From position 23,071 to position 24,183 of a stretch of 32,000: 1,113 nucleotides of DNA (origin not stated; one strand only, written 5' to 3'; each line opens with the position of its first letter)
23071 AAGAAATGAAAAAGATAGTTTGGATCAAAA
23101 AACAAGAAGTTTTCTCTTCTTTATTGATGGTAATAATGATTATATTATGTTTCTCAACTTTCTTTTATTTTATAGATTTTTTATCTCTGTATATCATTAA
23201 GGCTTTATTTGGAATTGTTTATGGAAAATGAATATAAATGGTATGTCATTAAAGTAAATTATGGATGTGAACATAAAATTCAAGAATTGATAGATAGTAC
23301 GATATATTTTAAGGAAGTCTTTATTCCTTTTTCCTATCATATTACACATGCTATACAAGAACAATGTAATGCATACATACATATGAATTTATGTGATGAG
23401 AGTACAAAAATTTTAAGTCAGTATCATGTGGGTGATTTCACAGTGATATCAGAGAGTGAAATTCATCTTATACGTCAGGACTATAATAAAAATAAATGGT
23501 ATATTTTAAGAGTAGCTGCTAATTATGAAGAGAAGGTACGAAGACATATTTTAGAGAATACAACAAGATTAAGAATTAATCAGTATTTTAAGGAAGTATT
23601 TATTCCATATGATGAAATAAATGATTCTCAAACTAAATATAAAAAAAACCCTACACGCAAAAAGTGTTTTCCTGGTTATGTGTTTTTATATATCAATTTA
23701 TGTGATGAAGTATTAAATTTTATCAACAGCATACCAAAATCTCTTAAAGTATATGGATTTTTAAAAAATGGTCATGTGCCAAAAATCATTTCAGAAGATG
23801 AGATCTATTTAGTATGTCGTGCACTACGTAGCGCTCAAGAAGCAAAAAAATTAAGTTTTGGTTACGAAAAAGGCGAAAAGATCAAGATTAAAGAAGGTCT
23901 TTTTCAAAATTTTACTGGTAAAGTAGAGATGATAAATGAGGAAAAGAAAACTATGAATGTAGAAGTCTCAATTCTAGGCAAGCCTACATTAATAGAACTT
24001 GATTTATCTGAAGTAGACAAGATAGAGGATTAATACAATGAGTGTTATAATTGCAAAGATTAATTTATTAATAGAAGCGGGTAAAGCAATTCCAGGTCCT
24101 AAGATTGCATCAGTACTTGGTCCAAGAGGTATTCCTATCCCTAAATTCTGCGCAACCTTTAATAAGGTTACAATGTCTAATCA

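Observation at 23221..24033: nusG carries a degenerate in-frame tandem duplication of its NGN domain (NGN'-NGN-KOW, about 270 aa instead of about 180)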

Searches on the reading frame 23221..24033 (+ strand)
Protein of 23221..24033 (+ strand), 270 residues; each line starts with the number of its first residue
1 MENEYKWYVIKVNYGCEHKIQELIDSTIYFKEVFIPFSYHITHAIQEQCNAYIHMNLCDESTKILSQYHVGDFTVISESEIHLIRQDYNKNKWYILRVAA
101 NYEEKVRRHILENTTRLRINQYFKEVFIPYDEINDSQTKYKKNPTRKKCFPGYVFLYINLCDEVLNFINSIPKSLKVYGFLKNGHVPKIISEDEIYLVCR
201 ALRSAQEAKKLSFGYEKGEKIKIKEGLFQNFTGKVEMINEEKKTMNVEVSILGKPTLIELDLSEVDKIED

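Call 3: search_protein_families(library=pfam, proteins=[window:23221-24033:+], max_evalue=10)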
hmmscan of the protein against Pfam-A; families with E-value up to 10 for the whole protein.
window:23221-24033:+ (270 aa): 4 families
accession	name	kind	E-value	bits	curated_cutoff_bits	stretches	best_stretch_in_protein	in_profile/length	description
PF02357.24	NusG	-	2.5e-20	73.2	22.2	2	92-195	2-89/93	Transcription termination factor nusG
PF00467.35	KOW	-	0.0077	16.5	22.3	1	217-244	1-28/32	KOW motif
PF10882.14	bPH_5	-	0.041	14.4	22.5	1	113-155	6-48/100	Bacterial PH domain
PF23284.2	KOW2_Spt5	-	0.15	12.3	28.9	1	217-267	1-49/50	Transcription elongation factor SPT5, second KOW domain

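Call 4: search_protein_families(library=ncbifam, proteins=[window:23221-24033:+], max_evalue=10)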
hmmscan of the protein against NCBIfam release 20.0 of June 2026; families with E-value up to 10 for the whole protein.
window:23221-24033:+ (270 aa): 6 families
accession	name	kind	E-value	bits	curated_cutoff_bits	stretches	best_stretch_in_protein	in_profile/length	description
TIGR00922.1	nusG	equivalog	1.9e-51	174.3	135.7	2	93-268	1-172/172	transcription termination/antitermination protein NusG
NF033641.1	antiterm_LoaP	exception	1.9e-24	86.6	125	2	93-265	1-164/166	antiterminator LoaP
NF033644.1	antiterm_UpxY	subfamily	1.2e-19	70.9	100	2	93-251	1-150/164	UpxY family transcription antiterminator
TIGR01956.2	NusG_myco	equivalog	1.1e-18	67.7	150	1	92-268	2-239/239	transcription termination/antitermination protein NusG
TIGR01955.1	RfaH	equivalog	3e-07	30.5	144.5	1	124-265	23-158/159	transcription/translation regulatory transformer protein RfaH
NF006534.0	PRK09014.1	equivalog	1.5e-05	25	124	1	92-256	3-150/162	transcription/translation regulatory transformer protein RfaH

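Call 6: find_homologous_proteins(query=window:23221-24030:+)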
Query window:23221-24030:+ (270 aa): 63 proteins with E <= 0.001 among 541 candidates.
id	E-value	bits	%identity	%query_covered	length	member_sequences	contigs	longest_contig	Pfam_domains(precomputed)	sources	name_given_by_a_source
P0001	2.1e-177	606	100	100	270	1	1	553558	PF02357.25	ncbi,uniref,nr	ncbi:transcription termination/antitermination protein NusG [Wolbachia endosymbiont of Howardula sp.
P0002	4.5e-112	392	64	100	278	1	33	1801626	PF02357.25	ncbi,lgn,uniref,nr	ncbi:transcription termination/antitermination protein NusG [Wolbachia endosymbiont of Folsomia cand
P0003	3.0e-111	389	64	100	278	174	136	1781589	PF02357.25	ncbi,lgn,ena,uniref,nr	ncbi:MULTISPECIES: transcription termination/antitermination protein NusG [Wolbachia]|uniref:Transcr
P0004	5.7e-111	388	64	100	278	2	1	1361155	PF02357.25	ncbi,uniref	ncbi:transcription termination/antitermination protein NusG [Wolbachia endosymbiont (group E) of Ner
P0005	7.5e-110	385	64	100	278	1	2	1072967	PF02357.25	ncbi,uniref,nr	ncbi:transcription termination/antitermination protein NusG [Wolbachia endosymbiont of Brugia pahang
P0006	1.1e-109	384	63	100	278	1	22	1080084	PF02357.25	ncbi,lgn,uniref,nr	ncbi:transcription termination/antitermination factor NusG [Wolbachia endosymbiont of Brugia malayi]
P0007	1.4e-109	384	63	99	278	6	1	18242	PF02357.25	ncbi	ncbi:MAG: transcription termination/antitermination protein NusG [Wolbachia sp.]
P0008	1.0e-108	381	63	99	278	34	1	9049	PF02357.25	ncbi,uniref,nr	ncbi:transcription termination/antitermination factor NusG [Wolbachia endosymbiont of Mansonella ozz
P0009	1.8e-108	380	63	100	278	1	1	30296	PF02357.25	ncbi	-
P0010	2.4e-108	380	63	99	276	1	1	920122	PF02357.25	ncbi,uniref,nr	ncbi:transcription termination/antitermination protein NusG [Wolbachia endosymbiont of Dirofilaria (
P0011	3.0e-108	379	63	99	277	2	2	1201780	PF02357.25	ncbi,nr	ncbi:MAG: Transcription termination/antitermination protein NusG [Wolbachia endosymbiont of Ctenocep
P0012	3.4e-108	379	63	100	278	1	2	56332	PF02357.25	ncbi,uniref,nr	ncbi:transcription termination/antitermination protein NusG [Wolbachia endosymbiont of Wuchereria ba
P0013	1.1e-107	378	63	99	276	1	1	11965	PF02357.25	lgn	-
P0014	1.8e-107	377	63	99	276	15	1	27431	PF02357.25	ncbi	-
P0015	2.4e-107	376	63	99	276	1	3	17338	PF02357.25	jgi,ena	-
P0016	2.7e-107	376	63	100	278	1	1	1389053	PF02357.25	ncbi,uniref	ncbi:transcription termination/antitermination protein NusG [Wolbachia endosymbiont of Cantharis cry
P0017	5.7e-107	375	63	99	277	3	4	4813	PF02357.25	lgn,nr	nr:transcription termination/antitermination protein NusG [Wolbachia endosymbiont of Dipetalonema ca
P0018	6.4e-107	375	63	100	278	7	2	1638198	PF02357.25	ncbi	-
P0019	6.4e-107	375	61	100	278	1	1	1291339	PF02357.25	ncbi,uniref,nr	ncbi:transcription termination/antitermination protein NusG [Candidatus Wolbachia massiliensis]|unir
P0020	8.4e-107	375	62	99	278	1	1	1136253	PF02357.25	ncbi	ncbi:MAG: transcription termination/antitermination protein NusG [Wolbachia sp.]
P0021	1.2e-106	374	62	100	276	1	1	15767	PF02357.25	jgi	jgi:transcriptional antiterminator NusG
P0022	1.5e-106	374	63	100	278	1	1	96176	PF02357.25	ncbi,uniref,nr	ncbi:transcription termination/antitermination protein NusG [Wolbachia pipientis]|uniref:transcripti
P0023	9.6e-106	371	63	100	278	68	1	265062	PF02357.25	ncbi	ncbi:transcription termination/antitermination protein NusG [Wolbachia endosymbiont of Protocallipho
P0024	1.3e-104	367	61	99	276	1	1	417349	PF02357.25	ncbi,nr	ncbi:MAG: transcription termination/antitermination protein NusG [Wolbachia endosymbiont of Meromeno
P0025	1.7e-104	367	61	100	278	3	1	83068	PF02357.25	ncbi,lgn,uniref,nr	ncbi:transcription termination/antitermination factor NusG [Wolbachia endosymbiont of Litomosoides b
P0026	3.3e-104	366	61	100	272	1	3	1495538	PF02357.25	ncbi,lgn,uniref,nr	ncbi:transcription termination/antitermination protein NusG [Wolbachia endosymbiont of Ctenocephalid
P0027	3.7e-104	366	61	99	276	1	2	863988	PF02357.25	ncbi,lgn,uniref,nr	ncbi:transcription termination/antitermination factor NusG [Wolbachia endosymbiont of Cruorifilaria 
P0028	1.9e-103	364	59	100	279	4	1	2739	PF02357.25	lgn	-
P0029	1.7e-102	360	60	100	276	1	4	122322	PF02357.25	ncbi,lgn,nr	ncbi:MAG: transcription termination/antitermination protein NusG [Wolbachia endosymbiont of Tyrophag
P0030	5.8e-102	359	60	99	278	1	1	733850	PF02357.25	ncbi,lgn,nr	ncbi:MAG: transcription termination/antitermination protein NusG [Wolbachia endosymbiont of Menacant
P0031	1.6e-101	357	58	100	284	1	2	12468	PF02357.25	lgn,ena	-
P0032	4.9e-98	346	62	92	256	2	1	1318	PF02357.25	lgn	-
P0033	4.9e-98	346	58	100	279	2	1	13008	PF02357.25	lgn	-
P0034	2.3e-96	340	56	100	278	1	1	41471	PF02357.25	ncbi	ncbi:MAG: transcription termination/antitermination protein NusG [Wolbachia sp.]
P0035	1.1e-95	338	57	100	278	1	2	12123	PF02357.25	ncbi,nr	ncbi:MAG: transcription termination/antitermination protein NusG [Wolbachia sp.]|nr:transcription te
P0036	9.4e-95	335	55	100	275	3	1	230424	PF02357.25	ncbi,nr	ncbi:MAG: transcription termination/antitermination protein NusG [Wolbachia endosymbiont of Fragario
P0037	6.3e-89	316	55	100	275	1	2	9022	PF02357.25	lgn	-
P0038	1.6e-88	315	53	100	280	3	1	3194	PF00467.36,PF02357.25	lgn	-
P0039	1.3e-83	299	53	100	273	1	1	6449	PF00467.36,PF02357.25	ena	-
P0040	1.4e-81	292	49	100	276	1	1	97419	PF02357.25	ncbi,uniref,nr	ncbi:transcription termination/antitermination factor NusG [Wolbachia pipientis]|uniref:Transcriptio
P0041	1.3e-79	285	52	100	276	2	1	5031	PF02357.25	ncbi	-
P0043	2.8e-37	147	43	67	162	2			PF02357.25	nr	nr:unnamed protein product [Callosobruchus chinensis] CAH7717248.1 unnamed protein product [Callosob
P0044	5.6e-31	126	49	48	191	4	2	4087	PF02357.25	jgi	-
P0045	2.0e-28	118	40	66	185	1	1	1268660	PF02357.25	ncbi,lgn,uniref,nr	ncbi:transcription termination/antitermination protein NusG [Candidatus Neoehrlichia procyonis]|unir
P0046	2.2e-22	98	36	67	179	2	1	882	PF02357.25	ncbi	-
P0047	1.3e-16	79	30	66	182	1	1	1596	PF02357.25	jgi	jgi:transcriptional antiterminator NusG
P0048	2.0e-16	78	30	66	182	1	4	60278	PF02357.25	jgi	jgi:transcriptional antiterminator NusG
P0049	2.0e-16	78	27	70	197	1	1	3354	PF00467.36,PF02357.25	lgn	-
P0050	2.8e-16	78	29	66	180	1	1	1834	PF00467.36,PF02357.25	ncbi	-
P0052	9.5e-16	76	27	66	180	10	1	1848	PF00467.36,PF02357.25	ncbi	-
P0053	2.2e-15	75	29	65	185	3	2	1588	PF00467.36,PF02357.25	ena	-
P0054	3.6e-15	74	27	66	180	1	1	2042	PF02357.25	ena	-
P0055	8.5e-15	73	26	66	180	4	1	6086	PF00467.36,PF02357.25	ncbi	-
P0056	1.1e-14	73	31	67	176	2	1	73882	PF00467.36,PF02357.25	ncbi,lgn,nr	ncbi:MAG: transcription termination/antitermination protein NusG [Ruminococcus sp.]|nr:transcription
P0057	1.2e-14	72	27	67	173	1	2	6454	PF02357.25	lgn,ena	-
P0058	1.2e-14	72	27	66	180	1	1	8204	PF00467.36,PF02357.25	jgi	-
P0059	1.4e-14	72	27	65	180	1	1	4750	PF02357.25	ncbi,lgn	-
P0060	3.5e-14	71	27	65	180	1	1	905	PF00467.36,PF02357.25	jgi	jgi:transcriptional antiterminator NusG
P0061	8.3e-14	70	27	66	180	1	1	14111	PF00467.36,PF02357.25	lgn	-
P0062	2.2e-13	68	28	66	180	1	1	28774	PF00467.36,PF02357.25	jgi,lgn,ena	-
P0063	3.0e-12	65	26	66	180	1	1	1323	PF00467.36,PF02357.25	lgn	-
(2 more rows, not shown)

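Call 18: find_related_loci(query=A1, collection=genome_contigs, flank=2500)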
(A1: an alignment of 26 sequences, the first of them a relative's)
Query A1 (270 aa) in genome_contigs; peptide patterns used: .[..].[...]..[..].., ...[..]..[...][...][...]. (x = any residue, [..] = any of these).
42 stretches matched a pattern; 30 encode a relative of the query (tblastn E <= 1e-3); 29 distinct loci.
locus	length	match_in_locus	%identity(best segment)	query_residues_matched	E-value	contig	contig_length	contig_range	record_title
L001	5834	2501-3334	64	1-270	3e-117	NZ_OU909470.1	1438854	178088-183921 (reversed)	Wolbachia endosymbiont of Psylliodes chrysocephala isolate Wolbachia_endosymbiont_of_Psylliodes chrysocephala_genome chr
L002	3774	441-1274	64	1-270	3e-116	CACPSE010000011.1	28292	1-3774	uncultured Wolbachia sp. isolate WOLB0025 genome assembly, contig: SRR1107701_84, whole genome shotgun sequence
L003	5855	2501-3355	63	3-270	2e-114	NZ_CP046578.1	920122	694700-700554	Wolbachia endosymbiont of Dirofilaria (Dirofilaria) immitis strain FR3 chromosome, complete genome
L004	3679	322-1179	63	3-270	1e-114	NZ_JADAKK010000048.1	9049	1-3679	Wolbachia endosymbiont of Mansonella ozzardi isolate wMoz2 wMoz2v2_NODE_4361_length_9049_cov_11.249055, whole genome sho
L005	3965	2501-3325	63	3-270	4e-114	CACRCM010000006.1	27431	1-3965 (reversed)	uncultured Wolbachia sp. isolate WOLB0982 genome assembly, contig: ERR658162_249, whole genome shotgun sequence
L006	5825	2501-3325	63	3-270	7e-114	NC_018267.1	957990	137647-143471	Wolbachia endosymbiont of Onchocerca ochengi, complete sequence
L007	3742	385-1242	63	3-270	1e-113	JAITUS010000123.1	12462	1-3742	MAG: Rickettsiales bacterium isolate Spi319_bin9 k119_1238258, whole genome shotgun sequence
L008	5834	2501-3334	63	1-270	4e-113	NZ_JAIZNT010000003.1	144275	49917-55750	Wolbachia endosymbiont of Tribolium confusum strain wCon 3, whole genome shotgun sequence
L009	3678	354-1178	63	3-270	3e-113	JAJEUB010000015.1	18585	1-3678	MAG: Wolbachia endosymbiont of Penenirmus auritus isolate MAG5 wPaur_15, whole genome shotgun sequence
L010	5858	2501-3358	62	3-270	7e-113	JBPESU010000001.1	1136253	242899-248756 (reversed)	MAG: Wolbachia sp. isolate C44_2 C44_Paracimex_Wolbachia, whole genome shotgun sequence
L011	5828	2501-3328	63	3-270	6e-113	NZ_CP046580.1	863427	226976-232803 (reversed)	Wolbachia endosymbiont of Dipetalonema caudispina strain 362YU chromosome, complete genome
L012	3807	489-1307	61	1-270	5e-113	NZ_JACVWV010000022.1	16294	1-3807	Wolbachia endosymbiont of Pentalonia nigronervosa strain WolPenNig flattened_line_8440, whole genome shotgun sequence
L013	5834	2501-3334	63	1-270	2e-112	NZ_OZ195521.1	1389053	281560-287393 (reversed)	Wolbachia endosymbiont of Cantharis cryptica isolate 54598 chromosome 1, complete sequence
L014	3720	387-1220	63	1-270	1e-112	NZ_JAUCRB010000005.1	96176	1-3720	Wolbachia pipientis strain wStur NODE_5_length_96176_cov_5.166967, whole genome shotgun sequence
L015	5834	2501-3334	63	1-270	1e-111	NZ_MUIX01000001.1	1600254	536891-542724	Wolbachia endosymbiont of Laodelphax striatellus strain wstri scaffold1, whole genome shotgun sequence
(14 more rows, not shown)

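Call 19: predict_structure(alignment_id=A1)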
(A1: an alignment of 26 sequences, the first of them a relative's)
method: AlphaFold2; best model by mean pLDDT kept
length: 270 residues; sequences in the alignment: 26
mean_pLDDT: 82.4   pTM: 0.62
mean pLDDT of the five models: 82.4, 81.4, 81.3, 81.0, 80.9
residues with pLDDT >= 90: 109; 70-90: 114; 50-70: 29; < 50: 18
segments of 3 or more residues with pLDDT < 50: 40-45, 135-144
pLDDT, mean of each block of 10 residues (from residue 1): 82 80 89 75 57 92 86 91 88 92 92 94 86 49 60 91 95 95 90 78 62 75 87 87 88 86 78
secondary structure, 60 per line:
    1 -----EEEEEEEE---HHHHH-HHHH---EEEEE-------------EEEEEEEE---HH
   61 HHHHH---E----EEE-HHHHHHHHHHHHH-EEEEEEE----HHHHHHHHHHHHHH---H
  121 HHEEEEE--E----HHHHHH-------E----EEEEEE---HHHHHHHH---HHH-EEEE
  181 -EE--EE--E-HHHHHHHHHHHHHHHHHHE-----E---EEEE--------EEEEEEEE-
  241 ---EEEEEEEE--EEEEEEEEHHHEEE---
elements in order: E6-13 H17-21 H23-26 E30-34 E48-55 H59-65 E74-76 H78-90 E92-98 H103-116 E123-127 H135-140 E153-158 H162-169 E177-180 H192-209 E220-223 E232-239 E244-251 E254-261 E265-267

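Call 27: fold_search(model_id=the predicted structure, library=pdb)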
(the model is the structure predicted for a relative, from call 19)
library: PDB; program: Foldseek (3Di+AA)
matches with E <= 10: 1434; with E <= 0.001: 65
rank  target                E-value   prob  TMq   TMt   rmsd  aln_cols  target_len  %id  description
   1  9a56_B                3.6e-14  1.00  0.34  0.50  16.7       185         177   26  Integrative model of RPOB-NUSG by crosslinking MS and deep learning (released 2024-09-18)
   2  6x7f_AB               2.2e-12  1.00  0.42  0.60   6.7       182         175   28  Cryo-EM structure of an Escherichia coli coupled transcription-translation complex B2 (TTC-B2) containing an mRNA wit (released 2020-09-02)
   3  6gov_G                3.2e-12  1.00  0.40  0.60   7.0       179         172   28  Structure of THE RNA POLYMERASE LAMBDA-BASED ANTITERMINATION COMPLEX (released 2019-02-13)
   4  6tqn_G                7.8e-12  1.00  0.43  0.61   6.2       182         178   28  rrn anti-termination complex without S4 (released 2020-08-05)
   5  2lq8_MODEL_1_A        1.1e-11  1.00  0.33  0.49  12.6       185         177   31  Domain interaction in Thermotoga maritima NusG (released 2013-01-23)
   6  1npp_B                1.3e-11  1.00  0.35  0.38  13.1       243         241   21  CRYSTAL STRUCTURE OF AQUIFEX AEOLICUS NUSG IN P2(1) (released 2003-03-11)
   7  1m1g_C                1.7e-11  1.00  0.35  0.38  13.2       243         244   22  Crystal Structure of Aquifex aeolicus N-utilization substance G (NusG), Space Group P2(1) (released 2003-02-04)
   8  1m1g_D                1.8e-11  1.00  0.34  0.38  13.1       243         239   21  Crystal Structure of Aquifex aeolicus N-utilization substance G (NusG), Space Group P2(1) (released 2003-02-04)
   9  6ztj_CF               1.9e-11  1.00  0.36  0.57   7.6       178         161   29  E. coli 70S-RNAP expressome complex in NusG-coupled state (38 nt intervening mRNA) (released 2020-09-16)
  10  1m1g_A                2.0e-11  1.00  0.34  0.39  12.9       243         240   21  Crystal Structure of Aquifex aeolicus N-utilization substance G (NusG), Space Group P2(1) (released 2003-02-04)
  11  6x7k_AB               2.2e-11  1.00  0.38  0.57   6.9       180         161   29  Cryo-EM structure of an Escherichia coli coupled transcription-translation complex B3 (TTC-B3) containing an mRNA wit (released 2020-09-02)
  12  1npp_C                3.1e-11  1.00  0.35  0.39  13.0       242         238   21  CRYSTAL STRUCTURE OF AQUIFEX AEOLICUS NUSG IN P2(1) (released 2003-03-11)
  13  1m1g_B                4.8e-11  1.00  0.34  0.38  13.6       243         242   21  Crystal Structure of Aquifex aeolicus N-utilization substance G (NusG), Space Group P2(1) (released 2003-02-04)
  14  9guw_Z                6.7e-11  1.00  0.33  0.57   7.9       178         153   29  30S-TEC (TEC in expressome position) Inactive state 2 (released 2024-11-20)
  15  6x6t_AB               1.6e-10  1.00  0.41  0.63   5.9       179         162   28  Cryo-EM structure of an Escherichia coli coupled transcription-translation complex B1 (TTC-B1) containing an mRNA wit (released 2020-09-02)
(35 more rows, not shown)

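Call 55: search_protein_families(library=pfam, proteins=[P0003], max_evalue=0.01)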
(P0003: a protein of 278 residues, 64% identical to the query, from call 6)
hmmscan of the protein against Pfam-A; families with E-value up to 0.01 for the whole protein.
P0003 (278 aa): 2 families
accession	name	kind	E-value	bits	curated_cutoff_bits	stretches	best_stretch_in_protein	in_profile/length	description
PF02357.24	NusG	-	2.1e-24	86.3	22.2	2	100-206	2-92/93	Transcription termination factor nusG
PF00467.35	KOW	-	0.0016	18.6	22.3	1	225-255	1-31/32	KOW motif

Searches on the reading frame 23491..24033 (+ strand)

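Call 3: search_protein_families(library=pfam, proteins=[window:23491-24033:+], max_evalue=10)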
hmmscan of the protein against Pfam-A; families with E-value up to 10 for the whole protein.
window:23491-24033:+ (180 aa): 4 families
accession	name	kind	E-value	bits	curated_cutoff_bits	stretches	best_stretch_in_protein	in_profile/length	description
PF02357.24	NusG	-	3.8e-15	56.6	22.2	1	2-105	2-89/93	Transcription termination factor nusG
PF00467.35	KOW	-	0.0046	17.2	22.3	1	127-154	1-28/32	KOW motif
PF10882.14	bPH_5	-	0.029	14.9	22.5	1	23-66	6-49/100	Bacterial PH domain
PF23284.2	KOW2_Spt5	-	0.083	13.2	28.9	1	127-177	1-49/50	Transcription elongation factor SPT5, second KOW domain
